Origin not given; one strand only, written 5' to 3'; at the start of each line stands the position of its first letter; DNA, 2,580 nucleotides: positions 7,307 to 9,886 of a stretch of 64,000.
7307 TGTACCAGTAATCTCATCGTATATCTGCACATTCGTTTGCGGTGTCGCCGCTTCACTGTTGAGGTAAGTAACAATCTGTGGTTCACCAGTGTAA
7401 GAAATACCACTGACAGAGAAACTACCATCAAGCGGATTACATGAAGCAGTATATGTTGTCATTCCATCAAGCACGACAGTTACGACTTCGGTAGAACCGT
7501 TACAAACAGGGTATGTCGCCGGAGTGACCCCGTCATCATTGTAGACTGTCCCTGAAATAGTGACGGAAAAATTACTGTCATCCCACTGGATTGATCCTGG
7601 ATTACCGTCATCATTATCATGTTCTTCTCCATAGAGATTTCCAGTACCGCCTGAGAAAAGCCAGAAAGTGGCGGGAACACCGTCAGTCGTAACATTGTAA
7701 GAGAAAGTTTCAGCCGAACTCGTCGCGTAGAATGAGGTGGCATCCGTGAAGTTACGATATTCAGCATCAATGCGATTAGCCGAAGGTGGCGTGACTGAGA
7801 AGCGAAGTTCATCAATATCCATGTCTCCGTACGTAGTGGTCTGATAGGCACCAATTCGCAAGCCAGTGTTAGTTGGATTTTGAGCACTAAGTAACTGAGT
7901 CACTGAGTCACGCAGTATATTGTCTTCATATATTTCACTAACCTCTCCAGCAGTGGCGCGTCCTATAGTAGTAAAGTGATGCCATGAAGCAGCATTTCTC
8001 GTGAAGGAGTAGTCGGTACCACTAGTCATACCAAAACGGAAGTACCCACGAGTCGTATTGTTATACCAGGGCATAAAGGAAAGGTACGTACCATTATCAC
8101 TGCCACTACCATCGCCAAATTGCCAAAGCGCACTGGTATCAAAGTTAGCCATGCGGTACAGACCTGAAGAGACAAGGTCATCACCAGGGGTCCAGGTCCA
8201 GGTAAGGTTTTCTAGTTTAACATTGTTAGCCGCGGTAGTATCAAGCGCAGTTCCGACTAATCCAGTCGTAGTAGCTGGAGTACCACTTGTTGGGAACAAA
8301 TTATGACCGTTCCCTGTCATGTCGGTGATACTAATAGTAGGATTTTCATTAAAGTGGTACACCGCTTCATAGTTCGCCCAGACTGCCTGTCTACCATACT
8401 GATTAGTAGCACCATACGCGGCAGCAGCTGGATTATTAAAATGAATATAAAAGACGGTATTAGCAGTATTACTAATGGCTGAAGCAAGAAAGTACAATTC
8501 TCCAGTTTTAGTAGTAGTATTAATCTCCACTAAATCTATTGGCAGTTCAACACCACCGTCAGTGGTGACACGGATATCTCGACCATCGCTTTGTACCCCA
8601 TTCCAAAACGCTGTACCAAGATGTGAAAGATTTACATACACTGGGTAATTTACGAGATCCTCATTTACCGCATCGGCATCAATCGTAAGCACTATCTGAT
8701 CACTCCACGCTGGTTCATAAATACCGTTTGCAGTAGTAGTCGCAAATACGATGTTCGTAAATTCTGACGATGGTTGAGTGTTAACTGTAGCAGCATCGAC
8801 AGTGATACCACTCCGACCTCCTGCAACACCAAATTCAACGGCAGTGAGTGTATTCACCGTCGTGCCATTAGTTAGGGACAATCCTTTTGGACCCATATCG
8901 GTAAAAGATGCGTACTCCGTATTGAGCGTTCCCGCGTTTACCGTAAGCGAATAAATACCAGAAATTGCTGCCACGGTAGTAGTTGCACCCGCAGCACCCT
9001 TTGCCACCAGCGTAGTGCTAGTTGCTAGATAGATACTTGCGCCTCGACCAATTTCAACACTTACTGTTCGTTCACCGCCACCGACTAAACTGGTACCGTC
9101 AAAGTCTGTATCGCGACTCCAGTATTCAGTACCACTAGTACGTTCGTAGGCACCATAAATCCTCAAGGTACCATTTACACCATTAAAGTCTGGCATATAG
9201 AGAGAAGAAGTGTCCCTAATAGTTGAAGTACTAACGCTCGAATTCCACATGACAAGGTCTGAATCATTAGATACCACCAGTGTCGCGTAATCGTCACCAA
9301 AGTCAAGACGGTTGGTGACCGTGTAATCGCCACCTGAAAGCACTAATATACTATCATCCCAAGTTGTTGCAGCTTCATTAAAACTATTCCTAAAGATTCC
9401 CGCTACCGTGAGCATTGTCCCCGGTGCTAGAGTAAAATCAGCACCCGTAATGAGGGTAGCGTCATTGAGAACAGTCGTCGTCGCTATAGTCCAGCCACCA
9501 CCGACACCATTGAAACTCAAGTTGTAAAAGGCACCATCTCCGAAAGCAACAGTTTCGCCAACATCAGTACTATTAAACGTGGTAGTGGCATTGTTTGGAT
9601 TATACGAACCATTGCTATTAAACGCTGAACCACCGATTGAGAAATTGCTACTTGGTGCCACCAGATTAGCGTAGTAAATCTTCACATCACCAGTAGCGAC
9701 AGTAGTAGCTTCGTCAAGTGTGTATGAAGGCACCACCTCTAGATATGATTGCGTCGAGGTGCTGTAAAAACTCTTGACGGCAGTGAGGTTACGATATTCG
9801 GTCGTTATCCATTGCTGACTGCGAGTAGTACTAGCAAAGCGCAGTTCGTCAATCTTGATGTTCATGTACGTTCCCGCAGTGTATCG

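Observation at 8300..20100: At least seven diverged tandem DUF2341-like and LamG-like modules inside the giant gene, in two clusters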

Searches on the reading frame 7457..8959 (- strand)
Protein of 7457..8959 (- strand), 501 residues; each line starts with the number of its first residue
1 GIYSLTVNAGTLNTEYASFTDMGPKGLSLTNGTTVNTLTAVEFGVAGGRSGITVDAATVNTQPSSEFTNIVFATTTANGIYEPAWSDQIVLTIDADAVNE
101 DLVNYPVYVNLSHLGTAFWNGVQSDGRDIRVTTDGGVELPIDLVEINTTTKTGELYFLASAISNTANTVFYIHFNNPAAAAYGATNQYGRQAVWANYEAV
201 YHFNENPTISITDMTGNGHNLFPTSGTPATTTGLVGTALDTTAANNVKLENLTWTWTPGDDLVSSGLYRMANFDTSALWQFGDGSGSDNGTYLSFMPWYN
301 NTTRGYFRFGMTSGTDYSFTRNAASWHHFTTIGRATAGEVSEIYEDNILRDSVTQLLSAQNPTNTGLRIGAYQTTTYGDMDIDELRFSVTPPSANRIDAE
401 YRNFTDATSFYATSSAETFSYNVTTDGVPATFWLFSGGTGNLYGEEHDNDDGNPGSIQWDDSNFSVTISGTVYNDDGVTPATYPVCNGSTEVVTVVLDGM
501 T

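Call 53: find_related_loci(query=window:7457-8959:-, collection=metagenome_contigs, flank=10000)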
Query window:7457-8959:- (501 aa) in metagenome_contigs; peptide patterns used: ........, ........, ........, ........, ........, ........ (x = any residue, [..] = any of these).
129 stretches matched a pattern, but none encodes a relative of the query by tblastn (E <= 1e-3).

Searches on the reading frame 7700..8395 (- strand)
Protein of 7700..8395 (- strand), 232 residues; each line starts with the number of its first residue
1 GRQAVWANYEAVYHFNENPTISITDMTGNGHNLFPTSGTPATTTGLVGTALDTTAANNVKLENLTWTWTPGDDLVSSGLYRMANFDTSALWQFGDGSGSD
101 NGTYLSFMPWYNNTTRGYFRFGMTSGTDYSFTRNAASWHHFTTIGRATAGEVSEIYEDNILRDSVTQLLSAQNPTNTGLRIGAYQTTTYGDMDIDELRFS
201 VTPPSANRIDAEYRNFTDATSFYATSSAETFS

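Call 26: search_protein_families(library=pfam, proteins=[window:7700-8395:-], max_evalue=1)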
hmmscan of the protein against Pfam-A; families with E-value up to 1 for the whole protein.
window:7700-8395:- (232 aa): 1 family
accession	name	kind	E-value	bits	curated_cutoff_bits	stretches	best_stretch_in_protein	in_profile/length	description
PF18911.6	PKD_4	-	0.9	10.1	27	0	87-100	35-48/85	PKD domain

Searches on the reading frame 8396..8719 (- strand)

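Call 26: search_protein_families(library=pfam, proteins=[window:8396-8719:-], max_evalue=1)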
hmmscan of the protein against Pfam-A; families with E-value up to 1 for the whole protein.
window:8396-8719:- (108 aa): 2 families
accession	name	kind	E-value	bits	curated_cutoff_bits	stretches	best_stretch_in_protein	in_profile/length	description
PF16153.10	DUF4861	-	0.0085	15.5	22.3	1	19-94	6-76/380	Domain of unknown function (DUF4861)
PF10102.14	DUF2341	-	0.021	15.7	23.4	1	45-101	1-57/84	Domain of unknown function (DUF2341)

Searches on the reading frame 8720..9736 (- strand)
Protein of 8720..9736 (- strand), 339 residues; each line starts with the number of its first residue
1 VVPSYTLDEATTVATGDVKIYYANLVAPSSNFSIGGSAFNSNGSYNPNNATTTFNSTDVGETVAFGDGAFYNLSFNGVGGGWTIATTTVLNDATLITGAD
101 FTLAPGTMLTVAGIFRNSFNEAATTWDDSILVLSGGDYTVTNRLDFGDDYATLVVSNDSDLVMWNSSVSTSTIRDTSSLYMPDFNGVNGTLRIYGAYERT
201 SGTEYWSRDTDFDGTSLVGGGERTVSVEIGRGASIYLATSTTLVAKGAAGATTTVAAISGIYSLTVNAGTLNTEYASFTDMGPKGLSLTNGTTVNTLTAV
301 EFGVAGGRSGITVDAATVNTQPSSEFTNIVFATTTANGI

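Call 23: search_protein_families(library=pfam, proteins=[window:8720-9736:-], max_evalue=0.1)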
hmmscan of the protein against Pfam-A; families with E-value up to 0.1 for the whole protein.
window:8720-9736:- (339 aa): 0 families
